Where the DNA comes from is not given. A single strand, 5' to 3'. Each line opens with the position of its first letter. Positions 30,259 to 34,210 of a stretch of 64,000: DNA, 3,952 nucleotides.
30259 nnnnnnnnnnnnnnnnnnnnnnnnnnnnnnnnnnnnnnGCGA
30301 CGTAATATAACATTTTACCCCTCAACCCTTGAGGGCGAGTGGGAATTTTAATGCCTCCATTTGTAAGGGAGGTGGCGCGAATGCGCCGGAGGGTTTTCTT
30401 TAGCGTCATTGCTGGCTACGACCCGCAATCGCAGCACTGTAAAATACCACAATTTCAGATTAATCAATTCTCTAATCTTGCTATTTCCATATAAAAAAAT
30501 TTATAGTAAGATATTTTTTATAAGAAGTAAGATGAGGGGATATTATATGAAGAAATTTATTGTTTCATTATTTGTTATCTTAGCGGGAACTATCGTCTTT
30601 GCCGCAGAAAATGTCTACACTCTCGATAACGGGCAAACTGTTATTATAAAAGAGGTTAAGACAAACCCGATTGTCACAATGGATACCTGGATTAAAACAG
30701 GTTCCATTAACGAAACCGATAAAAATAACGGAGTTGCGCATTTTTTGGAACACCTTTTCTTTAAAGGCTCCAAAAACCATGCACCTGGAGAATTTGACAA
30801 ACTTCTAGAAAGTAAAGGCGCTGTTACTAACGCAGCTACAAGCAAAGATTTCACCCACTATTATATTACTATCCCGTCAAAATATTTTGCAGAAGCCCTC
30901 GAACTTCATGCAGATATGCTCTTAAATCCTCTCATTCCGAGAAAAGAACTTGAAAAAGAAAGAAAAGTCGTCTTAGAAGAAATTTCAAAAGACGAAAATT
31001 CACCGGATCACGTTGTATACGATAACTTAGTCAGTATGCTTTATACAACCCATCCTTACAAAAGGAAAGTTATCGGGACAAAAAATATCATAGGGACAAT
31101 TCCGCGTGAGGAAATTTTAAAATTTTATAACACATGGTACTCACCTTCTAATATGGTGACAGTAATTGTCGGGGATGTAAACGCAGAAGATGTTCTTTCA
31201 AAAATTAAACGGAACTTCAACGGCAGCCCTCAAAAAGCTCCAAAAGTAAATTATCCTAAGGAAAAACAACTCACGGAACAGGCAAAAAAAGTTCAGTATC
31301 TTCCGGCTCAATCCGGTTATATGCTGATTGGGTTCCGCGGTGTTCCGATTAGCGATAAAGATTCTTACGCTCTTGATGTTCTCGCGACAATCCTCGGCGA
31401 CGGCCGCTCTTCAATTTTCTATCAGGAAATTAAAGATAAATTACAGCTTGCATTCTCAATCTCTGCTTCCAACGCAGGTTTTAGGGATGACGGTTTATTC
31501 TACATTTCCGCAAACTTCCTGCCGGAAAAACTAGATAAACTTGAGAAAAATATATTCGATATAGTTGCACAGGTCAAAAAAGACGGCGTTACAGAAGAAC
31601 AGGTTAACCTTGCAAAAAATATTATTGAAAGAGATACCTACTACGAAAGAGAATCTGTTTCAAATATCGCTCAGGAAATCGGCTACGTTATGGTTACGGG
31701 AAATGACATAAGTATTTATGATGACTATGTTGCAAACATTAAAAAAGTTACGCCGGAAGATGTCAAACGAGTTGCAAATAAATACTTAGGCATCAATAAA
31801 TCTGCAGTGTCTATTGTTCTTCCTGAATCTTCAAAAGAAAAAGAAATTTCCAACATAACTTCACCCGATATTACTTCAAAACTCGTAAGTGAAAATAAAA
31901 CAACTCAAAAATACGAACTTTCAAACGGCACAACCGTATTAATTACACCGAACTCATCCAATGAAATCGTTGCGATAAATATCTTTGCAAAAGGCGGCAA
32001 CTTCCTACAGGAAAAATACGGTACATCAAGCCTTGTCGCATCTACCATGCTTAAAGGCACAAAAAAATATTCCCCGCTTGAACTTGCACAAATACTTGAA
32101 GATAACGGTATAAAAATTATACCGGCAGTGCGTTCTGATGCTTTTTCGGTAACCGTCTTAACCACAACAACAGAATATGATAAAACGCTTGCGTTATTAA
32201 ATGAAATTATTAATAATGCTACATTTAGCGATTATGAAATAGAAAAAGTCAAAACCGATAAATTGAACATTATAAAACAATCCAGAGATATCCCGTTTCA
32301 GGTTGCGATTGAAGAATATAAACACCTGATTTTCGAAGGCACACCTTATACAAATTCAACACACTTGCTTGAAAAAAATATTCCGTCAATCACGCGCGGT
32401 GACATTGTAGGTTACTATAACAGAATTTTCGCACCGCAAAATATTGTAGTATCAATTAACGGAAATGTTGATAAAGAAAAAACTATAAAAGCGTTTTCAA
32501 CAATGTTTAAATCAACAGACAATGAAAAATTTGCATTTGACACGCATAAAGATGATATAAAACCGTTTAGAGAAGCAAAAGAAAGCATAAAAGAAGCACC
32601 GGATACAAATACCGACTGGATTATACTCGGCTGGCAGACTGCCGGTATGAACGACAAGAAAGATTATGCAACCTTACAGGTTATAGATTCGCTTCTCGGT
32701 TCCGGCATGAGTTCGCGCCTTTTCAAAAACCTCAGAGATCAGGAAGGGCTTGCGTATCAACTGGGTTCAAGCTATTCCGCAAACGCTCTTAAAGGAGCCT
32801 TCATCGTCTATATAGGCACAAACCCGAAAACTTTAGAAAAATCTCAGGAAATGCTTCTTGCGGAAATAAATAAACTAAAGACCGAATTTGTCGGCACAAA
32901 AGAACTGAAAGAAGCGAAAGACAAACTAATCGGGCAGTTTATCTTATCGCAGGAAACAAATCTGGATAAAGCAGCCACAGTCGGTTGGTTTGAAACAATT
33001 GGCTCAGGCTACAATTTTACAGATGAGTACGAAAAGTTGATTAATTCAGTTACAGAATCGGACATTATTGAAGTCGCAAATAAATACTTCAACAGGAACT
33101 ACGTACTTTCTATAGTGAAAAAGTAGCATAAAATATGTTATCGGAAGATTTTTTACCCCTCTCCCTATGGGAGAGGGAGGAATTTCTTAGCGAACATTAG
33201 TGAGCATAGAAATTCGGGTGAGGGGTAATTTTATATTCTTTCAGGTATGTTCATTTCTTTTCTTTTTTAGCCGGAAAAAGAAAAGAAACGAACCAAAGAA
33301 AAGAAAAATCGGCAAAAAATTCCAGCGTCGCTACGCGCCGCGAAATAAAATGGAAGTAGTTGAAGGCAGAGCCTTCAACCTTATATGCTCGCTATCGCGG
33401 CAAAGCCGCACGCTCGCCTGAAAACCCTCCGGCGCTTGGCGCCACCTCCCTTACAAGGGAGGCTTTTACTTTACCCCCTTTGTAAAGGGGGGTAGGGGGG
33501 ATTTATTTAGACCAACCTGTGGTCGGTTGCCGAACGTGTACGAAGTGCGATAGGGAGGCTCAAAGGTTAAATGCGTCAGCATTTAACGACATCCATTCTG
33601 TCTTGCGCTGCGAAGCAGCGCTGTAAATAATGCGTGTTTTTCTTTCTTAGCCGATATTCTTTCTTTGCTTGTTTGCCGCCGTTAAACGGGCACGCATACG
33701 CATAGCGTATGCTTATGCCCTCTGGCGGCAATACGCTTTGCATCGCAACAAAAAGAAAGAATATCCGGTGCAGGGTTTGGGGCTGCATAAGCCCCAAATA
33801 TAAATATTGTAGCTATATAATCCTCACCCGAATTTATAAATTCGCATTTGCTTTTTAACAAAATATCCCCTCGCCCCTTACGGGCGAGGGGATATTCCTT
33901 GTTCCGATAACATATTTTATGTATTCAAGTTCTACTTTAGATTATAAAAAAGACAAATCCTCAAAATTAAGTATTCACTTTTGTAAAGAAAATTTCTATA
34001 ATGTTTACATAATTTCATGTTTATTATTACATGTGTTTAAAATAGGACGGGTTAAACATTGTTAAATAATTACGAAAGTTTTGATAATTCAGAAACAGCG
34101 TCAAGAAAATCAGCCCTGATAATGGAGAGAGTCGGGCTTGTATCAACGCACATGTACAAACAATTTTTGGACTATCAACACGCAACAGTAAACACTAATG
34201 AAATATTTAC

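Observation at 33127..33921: Second, larger copy of the nested-helix element, with compensatory changes relative to copy A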

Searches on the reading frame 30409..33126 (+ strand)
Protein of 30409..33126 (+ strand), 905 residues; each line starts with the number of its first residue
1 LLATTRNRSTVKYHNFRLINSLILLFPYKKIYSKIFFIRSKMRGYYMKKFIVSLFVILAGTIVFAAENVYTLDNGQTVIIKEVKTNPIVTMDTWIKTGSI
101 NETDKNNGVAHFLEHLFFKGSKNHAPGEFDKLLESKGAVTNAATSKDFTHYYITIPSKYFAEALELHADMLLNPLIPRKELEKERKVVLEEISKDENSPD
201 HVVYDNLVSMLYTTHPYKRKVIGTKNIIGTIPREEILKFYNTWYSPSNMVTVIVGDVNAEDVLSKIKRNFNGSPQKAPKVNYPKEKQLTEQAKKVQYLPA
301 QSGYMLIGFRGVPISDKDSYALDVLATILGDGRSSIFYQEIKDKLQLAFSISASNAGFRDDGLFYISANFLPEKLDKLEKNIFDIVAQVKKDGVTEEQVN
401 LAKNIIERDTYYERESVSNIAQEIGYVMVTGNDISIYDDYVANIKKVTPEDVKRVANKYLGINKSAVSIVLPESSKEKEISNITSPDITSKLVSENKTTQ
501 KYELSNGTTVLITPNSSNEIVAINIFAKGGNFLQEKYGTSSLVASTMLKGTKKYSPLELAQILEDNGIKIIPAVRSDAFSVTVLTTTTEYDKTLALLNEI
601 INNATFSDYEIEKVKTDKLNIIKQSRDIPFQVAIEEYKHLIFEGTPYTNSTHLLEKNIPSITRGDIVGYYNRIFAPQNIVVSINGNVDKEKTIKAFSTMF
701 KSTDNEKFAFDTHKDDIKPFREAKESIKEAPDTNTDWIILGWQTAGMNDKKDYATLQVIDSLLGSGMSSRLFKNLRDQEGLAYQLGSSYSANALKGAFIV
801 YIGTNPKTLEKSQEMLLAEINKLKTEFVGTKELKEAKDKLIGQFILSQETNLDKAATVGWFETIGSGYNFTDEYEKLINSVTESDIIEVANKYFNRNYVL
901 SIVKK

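Call 13: find_encoding_contigs(protein=window:30409-33126:+, flank=3000, max_places=10)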
Protein window:30409-33126:+ (905 aa): no gene with exactly this product is on record in the collection.

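Call 28: find_homologous_proteins(query=window:30409-33126:+, max_evalue=1e-100)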
Query window:30409-33126:+ (905 aa): 2981 proteins with E <= 1e-100 among 8000 candidates; the best 120 are listed.
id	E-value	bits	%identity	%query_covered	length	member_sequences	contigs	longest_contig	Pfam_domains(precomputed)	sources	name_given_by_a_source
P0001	0.0e+0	1797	95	95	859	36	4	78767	PF00675.26,PF05193.27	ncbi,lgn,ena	-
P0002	0.0e+0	1668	87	95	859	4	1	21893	PF00675.26,PF05193.27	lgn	-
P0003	0.0e+0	1668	88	95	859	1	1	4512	PF00675.26,PF05193.27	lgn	-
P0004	0.0e+0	1666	87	95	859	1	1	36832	PF00675.26,PF05193.27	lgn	-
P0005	0.0e+0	1661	86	95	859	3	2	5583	PF00675.26,PF05193.27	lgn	-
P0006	0.0e+0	1656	86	95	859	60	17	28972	PF00675.26,PF05193.27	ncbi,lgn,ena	-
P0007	0.0e+0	1655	86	95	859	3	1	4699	PF00675.26,PF05193.27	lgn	-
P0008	0.0e+0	1653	87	95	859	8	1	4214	PF00675.26,PF05193.27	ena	-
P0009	0.0e+0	1639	86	95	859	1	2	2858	PF00675.26,PF05193.27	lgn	-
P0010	0.0e+0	1628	85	95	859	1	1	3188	PF00675.26,PF05193.27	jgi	-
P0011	0.0e+0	1624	84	95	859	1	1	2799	PF00675.26,PF05193.27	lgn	-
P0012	0.0e+0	1575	82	95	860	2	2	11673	PF00675.26,PF05193.27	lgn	-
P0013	0.0e+0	1503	78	95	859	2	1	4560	PF00675.26,PF05193.27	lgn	-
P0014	0.0e+0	1495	78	95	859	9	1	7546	PF00675.26,PF05193.27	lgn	-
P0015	0.0e+0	1493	78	95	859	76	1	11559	PF00675.26,PF05193.27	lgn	-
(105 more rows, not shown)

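Call 29: find_encoding_contigs(protein=P0001, flank=3500, max_places=4)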
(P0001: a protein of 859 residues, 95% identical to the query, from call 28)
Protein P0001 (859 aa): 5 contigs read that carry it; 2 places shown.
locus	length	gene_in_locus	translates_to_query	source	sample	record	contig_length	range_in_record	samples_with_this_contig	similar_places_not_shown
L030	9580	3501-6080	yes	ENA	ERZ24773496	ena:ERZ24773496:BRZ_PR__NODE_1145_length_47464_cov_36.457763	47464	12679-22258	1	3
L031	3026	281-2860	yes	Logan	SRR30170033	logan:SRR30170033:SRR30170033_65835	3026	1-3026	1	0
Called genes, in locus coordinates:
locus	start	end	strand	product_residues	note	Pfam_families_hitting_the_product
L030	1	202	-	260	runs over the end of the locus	PF13228:DUF4037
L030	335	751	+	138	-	-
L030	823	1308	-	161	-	PF04191:PEMT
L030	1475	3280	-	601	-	PF07973:tRNA_SAD, PF00587:tRNA-synt_2b, PF03129:HGTP_anticodon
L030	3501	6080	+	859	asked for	PF00675:Peptidase_M16, PF05193:Peptidase_M16_C, PF00675:Peptidase_M16, PF05193:Peptidase_M16_C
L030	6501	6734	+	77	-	-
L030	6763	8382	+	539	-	PF00515:TPR_1 (faint), PF07719:TPR_2 (faint), PF13424:TPR_12 (faint), PF13844:Glyco_transf_41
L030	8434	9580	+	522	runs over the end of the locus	PF00149:Metallophos (weak), PF02872:5_nucleotid_C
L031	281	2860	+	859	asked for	PF00675:Peptidase_M16, PF05193:Peptidase_M16_C, PF00675:Peptidase_M16, PF05193:Peptidase_M16_C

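Call 30: find_encoding_contigs(protein=P0006, flank=3500, max_places=6)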
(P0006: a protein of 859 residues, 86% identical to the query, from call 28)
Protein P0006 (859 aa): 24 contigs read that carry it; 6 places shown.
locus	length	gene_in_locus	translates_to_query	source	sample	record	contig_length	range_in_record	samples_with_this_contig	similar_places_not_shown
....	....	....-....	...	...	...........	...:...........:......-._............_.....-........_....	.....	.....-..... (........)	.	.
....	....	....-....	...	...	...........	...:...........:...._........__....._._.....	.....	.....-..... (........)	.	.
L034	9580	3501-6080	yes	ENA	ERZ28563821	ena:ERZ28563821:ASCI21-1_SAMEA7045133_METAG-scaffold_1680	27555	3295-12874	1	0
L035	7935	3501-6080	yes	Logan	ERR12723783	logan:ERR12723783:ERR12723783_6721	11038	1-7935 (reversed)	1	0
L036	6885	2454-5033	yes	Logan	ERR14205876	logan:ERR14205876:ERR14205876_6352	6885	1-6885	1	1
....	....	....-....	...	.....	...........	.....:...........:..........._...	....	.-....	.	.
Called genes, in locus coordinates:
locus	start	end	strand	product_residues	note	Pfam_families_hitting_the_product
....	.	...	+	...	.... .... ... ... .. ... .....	-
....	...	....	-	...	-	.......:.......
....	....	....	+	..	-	-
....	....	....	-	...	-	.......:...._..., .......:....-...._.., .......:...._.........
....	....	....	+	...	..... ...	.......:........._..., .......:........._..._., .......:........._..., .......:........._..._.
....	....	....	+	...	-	-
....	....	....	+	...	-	-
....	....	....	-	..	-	-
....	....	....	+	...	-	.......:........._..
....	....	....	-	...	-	-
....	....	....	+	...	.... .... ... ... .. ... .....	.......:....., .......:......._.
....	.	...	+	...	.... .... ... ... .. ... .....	-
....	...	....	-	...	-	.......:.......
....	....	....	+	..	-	-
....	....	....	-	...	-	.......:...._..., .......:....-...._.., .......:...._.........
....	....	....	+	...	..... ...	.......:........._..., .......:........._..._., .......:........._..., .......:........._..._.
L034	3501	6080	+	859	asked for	PF00675:Peptidase_M16, PF05193:Peptidase_M16_C, PF00675:Peptidase_M16, PF05193:Peptidase_M16_C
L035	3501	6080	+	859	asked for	PF00675:Peptidase_M16, PF05193:Peptidase_M16_C, PF00675:Peptidase_M16, PF05193:Peptidase_M16_C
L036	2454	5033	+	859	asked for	PF00675:Peptidase_M16, PF05193:Peptidase_M16_C, PF00675:Peptidase_M16, PF05193:Peptidase_M16_C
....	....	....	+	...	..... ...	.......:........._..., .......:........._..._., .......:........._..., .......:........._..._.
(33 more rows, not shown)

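Call 31: find_encoding_contigs(protein=P0004, flank=3500, max_places=3)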
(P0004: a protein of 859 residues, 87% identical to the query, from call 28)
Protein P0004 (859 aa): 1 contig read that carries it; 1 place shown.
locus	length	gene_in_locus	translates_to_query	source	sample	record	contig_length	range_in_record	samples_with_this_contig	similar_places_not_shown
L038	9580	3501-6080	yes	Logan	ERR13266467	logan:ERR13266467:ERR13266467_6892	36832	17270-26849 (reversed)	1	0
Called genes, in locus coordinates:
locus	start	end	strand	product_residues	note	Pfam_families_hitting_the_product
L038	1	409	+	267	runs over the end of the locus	-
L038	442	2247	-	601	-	PF07973:tRNA_SAD, PF00587:tRNA-synt_2b, PF03129:HGTP_anticodon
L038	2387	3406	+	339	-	PF05050:Methyltransf_21 (weak)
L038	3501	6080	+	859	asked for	PF00675:Peptidase_M16, PF05193:Peptidase_M16_C, PF00675:Peptidase_M16, PF05193:Peptidase_M16_C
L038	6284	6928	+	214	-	-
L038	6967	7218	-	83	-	-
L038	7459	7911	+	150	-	PF01220:DHquinase_II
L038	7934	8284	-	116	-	-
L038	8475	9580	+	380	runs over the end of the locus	PF00512:HisKA, PF02518:HATPase_c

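Call 54: find_encoding_contigs(protein=P0002, flank=1500, max_places=3)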
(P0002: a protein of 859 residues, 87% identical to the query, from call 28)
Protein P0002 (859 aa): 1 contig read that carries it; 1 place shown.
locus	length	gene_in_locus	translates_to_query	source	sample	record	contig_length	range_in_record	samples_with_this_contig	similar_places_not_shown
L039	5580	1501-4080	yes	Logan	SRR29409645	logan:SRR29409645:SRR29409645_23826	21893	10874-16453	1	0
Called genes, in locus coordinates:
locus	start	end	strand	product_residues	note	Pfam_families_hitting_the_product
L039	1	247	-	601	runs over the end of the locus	PF07973:tRNA_SAD, PF00587:tRNA-synt_2b, PF03129:HGTP_anticodon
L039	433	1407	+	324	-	PF05050:Methyltransf_21 (weak)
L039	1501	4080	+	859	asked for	PF00675:Peptidase_M16, PF05193:Peptidase_M16_C, PF00675:Peptidase_M16, PF05193:Peptidase_M16_C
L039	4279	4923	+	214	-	-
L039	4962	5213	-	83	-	-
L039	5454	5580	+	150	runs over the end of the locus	PF01220:DHquinase_II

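Call 55: find_encoding_contigs(protein=P0005, flank=1500, max_places=3)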
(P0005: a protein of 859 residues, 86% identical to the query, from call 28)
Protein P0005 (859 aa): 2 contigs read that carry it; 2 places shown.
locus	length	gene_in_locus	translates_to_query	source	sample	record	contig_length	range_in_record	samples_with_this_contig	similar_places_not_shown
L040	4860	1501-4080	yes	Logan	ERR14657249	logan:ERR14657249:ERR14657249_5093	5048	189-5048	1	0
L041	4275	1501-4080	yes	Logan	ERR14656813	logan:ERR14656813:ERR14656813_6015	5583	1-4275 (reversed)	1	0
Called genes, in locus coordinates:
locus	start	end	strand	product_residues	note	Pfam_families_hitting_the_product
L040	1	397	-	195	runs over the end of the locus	?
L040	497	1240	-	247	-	-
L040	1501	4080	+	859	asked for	PF00675:Peptidase_M16, PF05193:Peptidase_M16_C, PF00675:Peptidase_M16, PF05193:Peptidase_M16_C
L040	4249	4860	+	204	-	?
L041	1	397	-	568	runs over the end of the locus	?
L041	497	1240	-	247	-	-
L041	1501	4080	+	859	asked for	PF00675:Peptidase_M16, PF05193:Peptidase_M16_C, PF00675:Peptidase_M16, PF05193:Peptidase_M16_C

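Call 56: find_encoding_contigs(protein=P0012, flank=1500, max_places=3)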
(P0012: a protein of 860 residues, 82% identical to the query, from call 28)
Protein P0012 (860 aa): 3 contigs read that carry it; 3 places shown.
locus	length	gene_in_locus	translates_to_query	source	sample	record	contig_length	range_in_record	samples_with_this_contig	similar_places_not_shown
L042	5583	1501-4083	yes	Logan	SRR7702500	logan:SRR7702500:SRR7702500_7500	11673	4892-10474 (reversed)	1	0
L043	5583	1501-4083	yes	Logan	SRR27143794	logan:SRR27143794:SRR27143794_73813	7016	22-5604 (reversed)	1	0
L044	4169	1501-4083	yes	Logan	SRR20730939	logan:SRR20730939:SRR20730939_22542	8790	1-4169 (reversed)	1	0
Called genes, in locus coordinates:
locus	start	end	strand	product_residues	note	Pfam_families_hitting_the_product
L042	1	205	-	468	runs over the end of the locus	?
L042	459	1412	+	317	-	PF05050:Methyltransf_21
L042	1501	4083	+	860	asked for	PF00675:Peptidase_M16, PF05193:Peptidase_M16_C, PF00675:Peptidase_M16, PF05193:Peptidase_M16_C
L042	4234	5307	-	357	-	PF00437:T2SSE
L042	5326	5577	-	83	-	-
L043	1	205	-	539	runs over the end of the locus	?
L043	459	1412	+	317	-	PF05050:Methyltransf_21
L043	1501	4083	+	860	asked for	PF00675:Peptidase_M16, PF05193:Peptidase_M16_C, PF00675:Peptidase_M16, PF05193:Peptidase_M16_C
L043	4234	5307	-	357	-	PF00437:T2SSE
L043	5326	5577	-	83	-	-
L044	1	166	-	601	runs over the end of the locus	PF07973:tRNA_SAD, PF00587:tRNA-synt_2b, PF03129:HGTP_anticodon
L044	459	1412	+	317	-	PF05050:Methyltransf_21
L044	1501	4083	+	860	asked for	PF00675:Peptidase_M16, PF05193:Peptidase_M16_C, PF00675:Peptidase_M16, PF05193:Peptidase_M16_C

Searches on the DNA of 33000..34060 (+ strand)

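Call 7: search_rna_families(source=window, start=33000, end=34060, threshold=evalue, max_evalue=10, show_alignments=3)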
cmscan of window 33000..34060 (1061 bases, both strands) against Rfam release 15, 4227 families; matches with E-value up to 10: 36.
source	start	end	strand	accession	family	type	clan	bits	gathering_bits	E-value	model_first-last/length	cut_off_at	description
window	33233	33303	-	RF04239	mir-4679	Gene; miRNA;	-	33.1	88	0.00028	1-75/75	no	mir-4679 microRNA precursor family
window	33858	33999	-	RF01470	rli38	Gene; sRNA;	-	30.3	49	0.058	1-150/150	no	Listeria sRNA rli38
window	33228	33308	-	RF03578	mir-3910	Gene; miRNA;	-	30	95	0.0011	1-82/82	no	mir-3910 microRNA precursor family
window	33858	33954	-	RF00515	PyrR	Cis-reg;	-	28.8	54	0.11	1-115/115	no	PyrR binding site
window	33233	33303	+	RF04239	mir-4679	Gene; miRNA;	-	28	88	0.0061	1-75/75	no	mir-4679 microRNA precursor family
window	33798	33895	+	RF01822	RsaJ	Gene; sRNA;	-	25.3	100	0.0011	1-287/287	no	RNA Staph. aureus A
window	33428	33508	+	RF02837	anti-hemB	Gene; sRNA;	-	23.6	49.5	0.0054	1-81/81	no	Burkholderia RNA 7 (anti-hemB)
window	33230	33310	-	RF03323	mir-3613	Gene; miRNA;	-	23.6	91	0.028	1-86/86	no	mir-3613 microRNA precursor family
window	33821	33906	-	RF00063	SscA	Gene;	-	22.5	60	0.45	1-96/96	no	SscA RNA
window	33244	33296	-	RF03794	MIR5298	Gene; miRNA;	-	22.2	70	1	1-80/80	no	MIR5298 microRNA precursor family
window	33854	34004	+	RF00125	IS128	Gene; sRNA;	-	22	80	0.055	1-209/209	no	IS128 RNA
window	33228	33348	-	RF03922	MIR2119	Gene; miRNA;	-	20.6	73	9.1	1-188/188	no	MIR2119 microRNA precursor family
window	33248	33295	+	RF03323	mir-3613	Gene; miRNA;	-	20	91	0.28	15-72/86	no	mir-3613 microRNA precursor family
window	33231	33309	-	RF04174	MIR4208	Gene; miRNA;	-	19.8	140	3.7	1-191/191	no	MIR4208 microRNA precursor family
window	33206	33310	-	RF01859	Phe_leader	Cis-reg; leader;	-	19.6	55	2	1-125/125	no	Phenylalanine leader peptide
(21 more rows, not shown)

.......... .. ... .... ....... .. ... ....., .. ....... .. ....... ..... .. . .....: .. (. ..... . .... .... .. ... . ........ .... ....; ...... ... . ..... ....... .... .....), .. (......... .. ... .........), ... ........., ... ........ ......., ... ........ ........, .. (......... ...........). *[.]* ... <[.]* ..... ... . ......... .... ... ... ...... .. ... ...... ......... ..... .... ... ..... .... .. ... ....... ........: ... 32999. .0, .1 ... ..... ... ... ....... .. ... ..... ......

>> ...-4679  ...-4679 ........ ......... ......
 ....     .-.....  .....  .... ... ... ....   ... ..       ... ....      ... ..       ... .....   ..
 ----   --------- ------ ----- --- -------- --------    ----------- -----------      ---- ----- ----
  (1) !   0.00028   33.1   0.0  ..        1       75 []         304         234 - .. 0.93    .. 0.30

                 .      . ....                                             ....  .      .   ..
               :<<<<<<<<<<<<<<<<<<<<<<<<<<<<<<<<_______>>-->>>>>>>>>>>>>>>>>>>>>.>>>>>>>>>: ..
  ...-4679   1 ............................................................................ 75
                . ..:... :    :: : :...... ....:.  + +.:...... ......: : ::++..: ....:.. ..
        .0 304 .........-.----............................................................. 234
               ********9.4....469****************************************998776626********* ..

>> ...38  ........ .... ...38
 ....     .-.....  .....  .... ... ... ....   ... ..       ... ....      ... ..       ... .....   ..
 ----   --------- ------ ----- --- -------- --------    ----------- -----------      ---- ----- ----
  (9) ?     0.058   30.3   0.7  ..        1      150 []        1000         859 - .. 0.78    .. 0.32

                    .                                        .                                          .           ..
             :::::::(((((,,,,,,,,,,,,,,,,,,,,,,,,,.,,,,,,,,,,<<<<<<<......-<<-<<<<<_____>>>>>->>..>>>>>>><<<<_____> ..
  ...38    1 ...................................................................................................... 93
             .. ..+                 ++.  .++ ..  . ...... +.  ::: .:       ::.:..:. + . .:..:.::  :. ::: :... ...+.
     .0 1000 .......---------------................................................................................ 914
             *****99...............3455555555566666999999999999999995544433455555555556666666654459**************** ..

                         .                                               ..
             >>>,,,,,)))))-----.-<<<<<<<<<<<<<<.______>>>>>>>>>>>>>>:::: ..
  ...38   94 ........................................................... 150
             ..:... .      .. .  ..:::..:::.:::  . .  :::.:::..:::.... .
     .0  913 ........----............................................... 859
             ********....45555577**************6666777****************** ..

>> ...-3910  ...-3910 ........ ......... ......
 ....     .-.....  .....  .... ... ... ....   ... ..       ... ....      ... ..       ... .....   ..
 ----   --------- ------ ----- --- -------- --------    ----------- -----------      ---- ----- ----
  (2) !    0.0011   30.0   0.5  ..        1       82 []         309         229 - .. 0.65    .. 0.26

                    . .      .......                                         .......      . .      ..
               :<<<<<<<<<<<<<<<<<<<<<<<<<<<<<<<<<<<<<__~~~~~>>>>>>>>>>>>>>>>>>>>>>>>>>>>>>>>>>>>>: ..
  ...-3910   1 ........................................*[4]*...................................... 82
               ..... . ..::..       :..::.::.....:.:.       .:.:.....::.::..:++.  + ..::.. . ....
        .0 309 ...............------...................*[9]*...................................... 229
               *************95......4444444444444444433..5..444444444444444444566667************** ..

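Call 73: search_dna_similar(query=window:33127-33921:+, collection=plasmids, mode=distant, max_rows=8)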
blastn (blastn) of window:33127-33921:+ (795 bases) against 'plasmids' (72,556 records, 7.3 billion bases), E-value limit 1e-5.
No match.

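Call 74: search_dna_similar(query=window:33127-33921:+, collection=phages, mode=distant, max_rows=8)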
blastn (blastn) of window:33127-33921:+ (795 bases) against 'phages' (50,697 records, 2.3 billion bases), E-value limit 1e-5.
No match.
